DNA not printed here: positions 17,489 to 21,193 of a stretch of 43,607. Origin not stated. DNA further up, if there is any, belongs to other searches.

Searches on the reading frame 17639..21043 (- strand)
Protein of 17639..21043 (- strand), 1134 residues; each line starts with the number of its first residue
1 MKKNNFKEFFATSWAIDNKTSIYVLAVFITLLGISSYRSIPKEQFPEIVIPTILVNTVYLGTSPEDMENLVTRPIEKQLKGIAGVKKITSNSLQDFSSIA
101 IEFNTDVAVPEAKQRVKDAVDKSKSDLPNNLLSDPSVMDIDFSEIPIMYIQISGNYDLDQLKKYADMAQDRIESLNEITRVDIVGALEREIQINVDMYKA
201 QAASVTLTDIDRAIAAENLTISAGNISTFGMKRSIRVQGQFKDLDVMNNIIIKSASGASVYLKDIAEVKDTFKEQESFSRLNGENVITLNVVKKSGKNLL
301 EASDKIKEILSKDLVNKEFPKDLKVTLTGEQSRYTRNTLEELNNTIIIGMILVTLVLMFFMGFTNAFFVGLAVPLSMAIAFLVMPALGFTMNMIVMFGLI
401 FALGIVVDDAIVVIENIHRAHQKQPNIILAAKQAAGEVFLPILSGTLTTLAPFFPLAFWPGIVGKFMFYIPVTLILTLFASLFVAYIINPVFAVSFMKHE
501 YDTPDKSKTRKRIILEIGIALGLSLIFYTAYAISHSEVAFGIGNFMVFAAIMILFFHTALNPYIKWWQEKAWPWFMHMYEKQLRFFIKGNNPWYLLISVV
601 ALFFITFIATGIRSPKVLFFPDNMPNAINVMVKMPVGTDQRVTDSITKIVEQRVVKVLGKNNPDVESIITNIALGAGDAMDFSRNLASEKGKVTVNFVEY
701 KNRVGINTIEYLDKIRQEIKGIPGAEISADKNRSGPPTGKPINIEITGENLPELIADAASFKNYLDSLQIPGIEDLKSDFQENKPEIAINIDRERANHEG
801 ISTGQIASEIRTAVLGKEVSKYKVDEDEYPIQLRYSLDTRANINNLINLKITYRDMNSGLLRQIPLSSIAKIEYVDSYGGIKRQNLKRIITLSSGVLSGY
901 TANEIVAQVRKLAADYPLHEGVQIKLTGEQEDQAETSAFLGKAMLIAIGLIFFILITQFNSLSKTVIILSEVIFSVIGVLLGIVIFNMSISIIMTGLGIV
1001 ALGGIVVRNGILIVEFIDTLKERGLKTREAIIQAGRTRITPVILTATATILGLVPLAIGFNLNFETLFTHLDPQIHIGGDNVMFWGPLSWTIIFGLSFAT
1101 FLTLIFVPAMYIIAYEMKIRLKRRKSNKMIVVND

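Call 89: search_protein_families(library=pfam, proteins=[window:17639-21043:-], max_evalue=0.00001)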
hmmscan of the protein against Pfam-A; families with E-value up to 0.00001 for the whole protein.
window:17639-21043:- (1134 aa): 2 families
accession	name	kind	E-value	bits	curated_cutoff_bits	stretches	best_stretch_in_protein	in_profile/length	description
PF00873.25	ACR_tran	-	1e-180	603.3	28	1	14-1113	4-1019/1021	AcrB/AcrD/AcrF family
PF03176.21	MMPL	-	5.4e-07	29.3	20.5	0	897-1052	98-260/333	MMPL family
